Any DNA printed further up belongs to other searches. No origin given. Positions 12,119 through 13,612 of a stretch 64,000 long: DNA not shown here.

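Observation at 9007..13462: Head-to-head CDC48/p97 and Josephin-UIM-UBX deubiquitinase sharing one 817-bp promoter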

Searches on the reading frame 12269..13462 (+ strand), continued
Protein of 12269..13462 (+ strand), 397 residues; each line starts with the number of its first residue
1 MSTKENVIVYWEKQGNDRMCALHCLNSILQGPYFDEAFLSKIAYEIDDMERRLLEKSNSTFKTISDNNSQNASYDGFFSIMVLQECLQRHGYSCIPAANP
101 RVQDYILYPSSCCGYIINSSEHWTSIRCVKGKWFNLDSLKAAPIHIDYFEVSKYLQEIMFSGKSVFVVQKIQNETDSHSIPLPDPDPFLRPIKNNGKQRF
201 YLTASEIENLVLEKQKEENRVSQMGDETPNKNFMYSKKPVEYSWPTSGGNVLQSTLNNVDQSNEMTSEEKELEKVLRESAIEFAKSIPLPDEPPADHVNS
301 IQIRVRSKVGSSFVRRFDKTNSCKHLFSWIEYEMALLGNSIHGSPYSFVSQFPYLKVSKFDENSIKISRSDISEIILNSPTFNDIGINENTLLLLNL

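Call 52: search_protein_families(library=pfam, alignment_id=A3, max_evalue=0.01)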
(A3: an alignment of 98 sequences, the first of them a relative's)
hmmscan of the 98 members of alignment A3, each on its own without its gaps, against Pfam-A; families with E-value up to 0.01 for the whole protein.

A. member 1, P0001 (397 aa): 2 families
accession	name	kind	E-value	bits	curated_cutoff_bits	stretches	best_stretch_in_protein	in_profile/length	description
PF02099.23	Josephin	-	3.6e-46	157.3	26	1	17-169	3-157/157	Josephin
PF00789.26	UBX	-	2.2e-06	28.2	21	1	299-363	5-65/82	UBX domain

B. families by the number of members that match (of 98 scanned): 13 families
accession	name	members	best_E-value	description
PF02099.23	Josephin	98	2.6e-57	Josephin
PF00789.26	UBX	72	4.1e-20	UBX domain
PF02809.26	UIM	43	3.9e-12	Ubiquitin interaction motif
PF23625.1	UIM_2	20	2.7e-10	Ubiquitin interaction motif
PF21909.2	USP_UIM_N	2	2.2e-05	Ubiquitin-specific protease UIM domain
PF03153.18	TFIIA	1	2.4e-05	Transcription factor IIA, alpha/beta subunit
PF01257.25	2Fe-2S_thioredx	1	0.00017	Thioredoxin-like [2Fe-2S] ferredoxin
PF01088.27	Peptidase_C12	1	0.00093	Ubiquitin carboxyl-terminal hydrolase, family 1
PF03343.18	SART-1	1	0.0026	SART-1 family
PF02862.22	DDHD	1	0.0035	DDHD domain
PF20527.3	DUF6742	1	0.0041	Domain of unknown function (DUF6742)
PF18282.7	RAP80_UIM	1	0.0041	RAP80 N-terminal ubiquitin interaction motif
PF04289.18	DUF447_N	1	0.0061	Protein of unknown function (DUF447) N-terminal domain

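Call 53: list_cluster_members(proteins=[P0037, P0038, P0039, P0040, P0041, P0043, P0047, P0049, P0053, P0064])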
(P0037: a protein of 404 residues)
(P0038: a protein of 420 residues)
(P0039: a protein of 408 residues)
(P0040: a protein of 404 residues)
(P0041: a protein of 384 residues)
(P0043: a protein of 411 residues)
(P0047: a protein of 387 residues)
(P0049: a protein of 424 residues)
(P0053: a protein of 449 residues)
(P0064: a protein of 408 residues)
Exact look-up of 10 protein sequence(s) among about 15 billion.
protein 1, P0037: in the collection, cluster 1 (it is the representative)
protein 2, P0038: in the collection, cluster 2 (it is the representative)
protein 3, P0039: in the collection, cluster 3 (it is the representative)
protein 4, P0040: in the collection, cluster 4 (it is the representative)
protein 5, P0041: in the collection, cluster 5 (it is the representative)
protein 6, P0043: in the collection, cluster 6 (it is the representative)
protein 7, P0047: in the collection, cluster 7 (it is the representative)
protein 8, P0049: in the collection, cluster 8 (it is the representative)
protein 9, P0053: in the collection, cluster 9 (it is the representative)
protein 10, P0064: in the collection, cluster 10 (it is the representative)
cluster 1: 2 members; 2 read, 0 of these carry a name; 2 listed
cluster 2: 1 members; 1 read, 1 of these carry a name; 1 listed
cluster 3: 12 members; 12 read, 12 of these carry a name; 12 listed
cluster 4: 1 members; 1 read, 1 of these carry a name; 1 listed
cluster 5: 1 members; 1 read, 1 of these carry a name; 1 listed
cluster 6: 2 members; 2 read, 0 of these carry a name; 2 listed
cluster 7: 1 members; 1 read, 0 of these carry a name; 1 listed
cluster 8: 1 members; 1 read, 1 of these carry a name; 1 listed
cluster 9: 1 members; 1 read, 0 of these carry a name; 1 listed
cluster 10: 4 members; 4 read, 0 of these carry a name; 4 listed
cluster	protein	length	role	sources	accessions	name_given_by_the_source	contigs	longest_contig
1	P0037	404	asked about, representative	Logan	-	-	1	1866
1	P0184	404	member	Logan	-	-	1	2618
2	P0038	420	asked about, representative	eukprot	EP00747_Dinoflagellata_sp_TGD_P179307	gnl/TRDRNA2_/TRDRNA2_29920_c0_seq1.p1 ...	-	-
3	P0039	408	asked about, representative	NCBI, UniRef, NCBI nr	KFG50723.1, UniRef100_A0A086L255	josephin protein [Toxoplasma gondii p89] | ubiquitinyl hydrolase 1 n=1 Tax=Toxoplasma gondii p89 TaxID=943119 RepID=A0A086L255_TOXGO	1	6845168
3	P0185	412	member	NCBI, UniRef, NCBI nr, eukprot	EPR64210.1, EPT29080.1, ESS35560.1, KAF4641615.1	josephin protein [Toxoplasma gondii ME49] | ubiquitinyl hydrolase 1 n=4 Tax=Toxoplasma gondii TaxID=5811 RepID=B9PHR9_TOXGV | XP_002367899.1 josephin protein [Toxoplasma gondii ME49]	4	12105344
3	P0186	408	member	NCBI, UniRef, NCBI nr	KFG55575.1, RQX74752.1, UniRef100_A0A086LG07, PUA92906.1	josephin protein [Toxoplasma gondii FOU] | ubiquitinyl hydrolase 1 n=3 Tax=Toxoplasma gondii TaxID=5811 RepID=A0A086LG07_TOXGO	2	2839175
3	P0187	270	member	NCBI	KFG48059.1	josephin protein, partial [Toxoplasma gondii GAB2-2007-GAL-DOM2]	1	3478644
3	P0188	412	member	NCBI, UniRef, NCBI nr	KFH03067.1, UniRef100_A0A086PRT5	josephin protein [Toxoplasma gondii VAND] | ubiquitinyl hydrolase 1 n=1 Tax=Toxoplasma gondii VAND TaxID=933077 RepID=A0A086PRT5_TOXGO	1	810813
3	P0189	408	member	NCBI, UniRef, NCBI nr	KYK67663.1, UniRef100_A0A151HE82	josephin protein [Toxoplasma gondii TgCatPRC2] | ubiquitinyl hydrolase 1 n=1 Tax=Toxoplasma gondii TgCatPRC2 TaxID=1130821 ...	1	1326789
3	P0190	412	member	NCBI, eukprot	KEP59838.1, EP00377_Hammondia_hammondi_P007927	UNVERIFIED_CONTAM: josephin protein [Hammondia hammondi] | XP_008889544.1 josephin protein [Hammondia hammondi]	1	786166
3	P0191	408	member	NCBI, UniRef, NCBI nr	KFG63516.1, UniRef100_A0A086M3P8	josephin protein [Toxoplasma gondii RUB] | ubiquitinyl hydrolase 1 n=1 Tax=Toxoplasma gondii RUB TaxID=935652 RepID=A0A086M3P8_TOXGO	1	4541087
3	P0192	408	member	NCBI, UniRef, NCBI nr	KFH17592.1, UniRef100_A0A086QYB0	josephin protein [Toxoplasma gondii MAS] | ubiquitinyl hydrolase 1 n=1 Tax=Toxoplasma gondii MAS TaxID=943118 RepID=A0A086QYB0_TOXGO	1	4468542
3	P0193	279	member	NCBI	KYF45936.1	josephin protein, partial [Toxoplasma gondii ARI]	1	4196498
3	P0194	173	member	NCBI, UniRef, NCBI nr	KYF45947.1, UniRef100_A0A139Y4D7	josephin protein [Toxoplasma gondii ARI] | ubiquitinyl hydrolase 1 n=1 Tax=Toxoplasma gondii ARI TaxID=1074872 RepID=A0A139Y4D7_TOXGO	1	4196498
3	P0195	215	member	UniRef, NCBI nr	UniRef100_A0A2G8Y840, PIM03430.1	Josephin protein n=1 Tax=Toxoplasma gondii COUG TaxID=1074873 RepID=A0A2G8Y840_TOXGO | josephin protein [Toxoplasma gondii COUG]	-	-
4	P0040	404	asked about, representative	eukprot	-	GHVS01031274.1.p1 GENE.GHVS01031274.1~~GHVS01031274.1.p1 ORF type:complete len:449 ...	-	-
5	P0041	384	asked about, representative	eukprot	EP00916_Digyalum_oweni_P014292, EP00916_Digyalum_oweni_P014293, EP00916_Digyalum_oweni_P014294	GHVL01023473.1.p1 GENE.GHVL01023473.1~~GHVL01023473.1.p1 ORF type:complete len:396 ...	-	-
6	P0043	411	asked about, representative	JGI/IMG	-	-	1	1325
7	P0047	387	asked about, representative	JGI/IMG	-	-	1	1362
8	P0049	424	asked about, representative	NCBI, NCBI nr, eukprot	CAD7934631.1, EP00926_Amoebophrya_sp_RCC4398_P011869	unnamed protein product [Amoebophrya sp. A120] | GSA120T00009635001.1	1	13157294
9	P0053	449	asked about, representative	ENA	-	-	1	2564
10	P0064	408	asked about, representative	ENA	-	-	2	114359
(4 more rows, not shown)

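Call 54: find_encoding_contigs(protein=P0185, flank=10000, max_places=1)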
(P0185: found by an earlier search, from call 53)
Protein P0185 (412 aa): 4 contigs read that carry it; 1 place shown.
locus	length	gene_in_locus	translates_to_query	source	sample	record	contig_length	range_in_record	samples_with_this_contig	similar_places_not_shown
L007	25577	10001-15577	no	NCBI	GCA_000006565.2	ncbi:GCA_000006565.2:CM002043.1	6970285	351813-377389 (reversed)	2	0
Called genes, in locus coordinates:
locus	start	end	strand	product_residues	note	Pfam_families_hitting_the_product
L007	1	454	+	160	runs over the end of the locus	-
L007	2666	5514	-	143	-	PF00164:Ribosom_S12_S23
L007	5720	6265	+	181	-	-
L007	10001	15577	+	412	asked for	PF02099:Josephin, PF00789:UBX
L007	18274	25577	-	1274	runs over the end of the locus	-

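Call 55: find_encoding_contigs(protein=P0049, flank=10000, max_places=1)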
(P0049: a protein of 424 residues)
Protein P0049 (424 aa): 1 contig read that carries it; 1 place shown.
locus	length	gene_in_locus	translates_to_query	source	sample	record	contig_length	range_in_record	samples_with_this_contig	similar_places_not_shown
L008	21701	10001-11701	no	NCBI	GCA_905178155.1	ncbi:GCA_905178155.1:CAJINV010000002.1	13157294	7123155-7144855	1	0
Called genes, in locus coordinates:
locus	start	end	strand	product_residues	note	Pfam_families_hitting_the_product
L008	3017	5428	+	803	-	-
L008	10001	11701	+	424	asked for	PF02099:Josephin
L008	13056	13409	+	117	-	-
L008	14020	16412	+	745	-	-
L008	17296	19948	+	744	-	-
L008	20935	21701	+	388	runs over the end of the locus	-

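Call 84: list_cluster_members(proteins=[P0055, P0058, P0066, P0070, P0081, P0083, P0086, P0075, P0105, P0046])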
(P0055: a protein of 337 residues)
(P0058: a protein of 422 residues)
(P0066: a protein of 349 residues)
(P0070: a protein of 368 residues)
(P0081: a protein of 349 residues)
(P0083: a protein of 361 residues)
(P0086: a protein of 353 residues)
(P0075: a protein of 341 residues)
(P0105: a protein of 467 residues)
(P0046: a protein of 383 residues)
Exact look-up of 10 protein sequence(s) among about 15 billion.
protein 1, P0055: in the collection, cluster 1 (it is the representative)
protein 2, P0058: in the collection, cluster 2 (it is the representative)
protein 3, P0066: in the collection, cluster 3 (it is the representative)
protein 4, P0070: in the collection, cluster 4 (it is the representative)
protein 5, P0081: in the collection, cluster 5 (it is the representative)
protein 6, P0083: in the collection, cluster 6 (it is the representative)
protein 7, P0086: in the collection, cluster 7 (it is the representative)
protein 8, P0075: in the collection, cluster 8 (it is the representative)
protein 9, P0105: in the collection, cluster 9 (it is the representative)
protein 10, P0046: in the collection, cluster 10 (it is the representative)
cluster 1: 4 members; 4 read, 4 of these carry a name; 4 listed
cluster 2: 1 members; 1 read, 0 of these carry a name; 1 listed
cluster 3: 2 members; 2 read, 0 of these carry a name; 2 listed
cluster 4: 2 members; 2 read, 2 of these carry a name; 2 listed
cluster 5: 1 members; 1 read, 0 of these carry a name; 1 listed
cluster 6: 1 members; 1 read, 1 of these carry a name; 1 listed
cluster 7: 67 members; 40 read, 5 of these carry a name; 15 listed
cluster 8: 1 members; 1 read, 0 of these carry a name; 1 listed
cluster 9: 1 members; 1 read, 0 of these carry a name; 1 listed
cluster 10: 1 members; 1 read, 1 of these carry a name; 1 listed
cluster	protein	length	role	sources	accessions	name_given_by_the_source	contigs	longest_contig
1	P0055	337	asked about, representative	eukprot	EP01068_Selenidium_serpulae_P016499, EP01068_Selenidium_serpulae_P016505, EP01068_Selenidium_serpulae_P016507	Selendium_serpulae@DN6304_c1_g2_i1.p1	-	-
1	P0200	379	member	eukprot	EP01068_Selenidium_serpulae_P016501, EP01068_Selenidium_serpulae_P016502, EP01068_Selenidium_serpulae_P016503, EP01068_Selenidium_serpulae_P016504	Selendium_serpulae@DN6304_c1_g2_i12.p1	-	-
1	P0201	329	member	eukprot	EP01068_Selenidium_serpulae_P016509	Selendium_serpulae@DN6304_c1_g2_i7.p1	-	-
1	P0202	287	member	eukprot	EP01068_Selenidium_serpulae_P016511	Selendium_serpulae@DN6304_c1_g2_i9.p2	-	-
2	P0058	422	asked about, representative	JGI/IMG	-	-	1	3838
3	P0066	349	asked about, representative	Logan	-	-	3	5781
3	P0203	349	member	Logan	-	-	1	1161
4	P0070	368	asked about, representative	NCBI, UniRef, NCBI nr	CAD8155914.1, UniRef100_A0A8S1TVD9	unnamed protein product [Paramecium pentaurelia] | Ataxin-3 homolog n=1 Tax=Paramecium pentaurelia TaxID=43138 RepID=A0A8S1TVD9_9CILI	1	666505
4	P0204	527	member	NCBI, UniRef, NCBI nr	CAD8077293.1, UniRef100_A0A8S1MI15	unnamed protein product [Paramecium sonneborni] | Ataxin-3 homolog n=1 Tax=Paramecium sonneborni TaxID=65129 RepID=A0A8S1MI15_9CILI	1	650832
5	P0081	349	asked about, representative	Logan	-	-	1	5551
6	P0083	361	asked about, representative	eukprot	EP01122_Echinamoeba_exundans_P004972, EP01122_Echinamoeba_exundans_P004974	TRINITY_DN1516_c0_g2_i1.p1 TRINITY_DN1516_c0_g2~~TRINITY_DN1516_c0_g2_i1.p1 ORF ...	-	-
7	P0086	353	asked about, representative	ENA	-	-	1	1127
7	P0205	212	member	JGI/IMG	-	hypothetical protein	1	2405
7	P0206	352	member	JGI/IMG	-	ataxin-3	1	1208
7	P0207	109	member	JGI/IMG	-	ataxin-3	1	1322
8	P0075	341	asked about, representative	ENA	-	-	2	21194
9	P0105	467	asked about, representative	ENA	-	-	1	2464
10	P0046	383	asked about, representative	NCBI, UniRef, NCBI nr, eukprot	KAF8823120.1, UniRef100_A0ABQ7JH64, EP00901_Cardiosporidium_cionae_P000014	josephin protein [Cardiosporidium cionae] | ubiquitinyl hydrolase 1 n=1 Tax=Cardiosporidium cionae TaxID=476202 RepID=A0ABQ7JH64_9APIC | KAF8823120.1 josephin protein [Cardiosporidium cionae]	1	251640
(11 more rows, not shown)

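Call 85: search_protein_families(library=pfam, proteins=[P0070, P0083, P0055, P0081, P0058, P0066, P0086, P0075, P0105, P0049], max_evalue=0.01)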
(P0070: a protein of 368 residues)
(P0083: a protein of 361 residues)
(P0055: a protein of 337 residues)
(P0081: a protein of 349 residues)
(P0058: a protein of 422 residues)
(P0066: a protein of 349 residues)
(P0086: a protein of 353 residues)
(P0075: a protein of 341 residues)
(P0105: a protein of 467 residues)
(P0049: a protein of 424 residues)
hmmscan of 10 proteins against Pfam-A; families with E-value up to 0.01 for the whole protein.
P0070 (368 aa): 2 families
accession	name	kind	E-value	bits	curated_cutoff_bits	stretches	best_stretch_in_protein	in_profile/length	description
PF02099.23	Josephin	-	3e-49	167.3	26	1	15-161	3-157/157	Josephin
PF00789.26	UBX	-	7.2e-08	33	21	1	296-364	9-79/82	UBX domain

P0083 (361 aa): 4 families
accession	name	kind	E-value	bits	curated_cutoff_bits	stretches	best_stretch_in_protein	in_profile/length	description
PF02099.23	Josephin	-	2.3e-55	187.2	26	1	9-166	1-156/157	Josephin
PF00789.26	UBX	-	5.4e-13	49.4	21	1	287-356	6-78/82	UBX domain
PF02809.26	UIM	-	5.6e-06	26.3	21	0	241-255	1-15/17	Ubiquitin interaction motif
PF18282.7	RAP80_UIM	-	0.0041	17.3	27.3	1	215-266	10-57/57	RAP80 N-terminal ubiquitin interaction motif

P0055 (337 aa): 1 family
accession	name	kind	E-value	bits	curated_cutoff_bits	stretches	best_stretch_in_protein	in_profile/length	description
PF02099.23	Josephin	-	1.9e-44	151.7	26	1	9-159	1-156/157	Josephin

P0081 (349 aa): 4 families
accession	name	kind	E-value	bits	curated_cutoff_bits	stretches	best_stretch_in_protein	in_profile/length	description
PF02099.23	Josephin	-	1.2e-43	149.1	26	1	18-169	1-156/157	Josephin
PF00789.26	UBX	-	7.3e-05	23.3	21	1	269-340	6-74/82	UBX domain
PF02809.26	UIM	-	0.0003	20.8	21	1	234-249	1-16/17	Ubiquitin interaction motif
PF20527.3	DUF6742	-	0.0041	17.1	27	0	39-55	18-34/43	Domain of unknown function (DUF6742)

P0058 (422 aa): 2 families
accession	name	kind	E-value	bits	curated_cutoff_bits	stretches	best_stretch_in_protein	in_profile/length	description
PF02099.23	Josephin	-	5.1e-50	169.8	26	1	24-181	4-157/157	Josephin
PF00789.26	UBX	-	7.4e-09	36.1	21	1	347-419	4-80/82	UBX domain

P0066 (349 aa): 2 families
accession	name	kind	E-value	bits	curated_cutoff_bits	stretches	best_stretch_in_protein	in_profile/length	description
PF02099.23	Josephin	-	1.1e-40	139.5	26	1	16-161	2-157/157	Josephin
PF00789.26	UBX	-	5.5e-06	26.9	21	1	272-346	2-80/82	UBX domain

P0086 (353 aa): 2 families
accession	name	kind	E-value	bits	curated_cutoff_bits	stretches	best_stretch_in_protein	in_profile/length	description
PF02099.23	Josephin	-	1.2e-42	145.9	26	1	28-173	3-156/157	Josephin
PF00789.26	UBX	-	4.5e-09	36.8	21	1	288-349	15-79/82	UBX domain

P0075 (341 aa): 1 family
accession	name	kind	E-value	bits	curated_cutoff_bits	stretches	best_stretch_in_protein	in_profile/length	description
PF02099.23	Josephin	-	3.4e-38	131.4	26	1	14-178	3-157/157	Josephin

P0105 (467 aa): 3 families
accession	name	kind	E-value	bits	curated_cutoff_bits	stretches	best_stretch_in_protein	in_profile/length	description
PF02099.23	Josephin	-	3.8e-51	173.4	26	1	14-173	1-157/157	Josephin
PF02809.26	UIM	-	4.2e-05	23.5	21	1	307-321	1-15/17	Ubiquitin interaction motif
PF00789.26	UBX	-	0.00023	21.7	21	1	378-464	5-80/82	UBX domain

P0049 (424 aa): 1 family
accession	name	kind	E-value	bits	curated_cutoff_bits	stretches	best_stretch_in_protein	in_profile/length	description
PF02099.23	Josephin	-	1.6e-39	135.7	26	1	15-169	2-157/157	Josephin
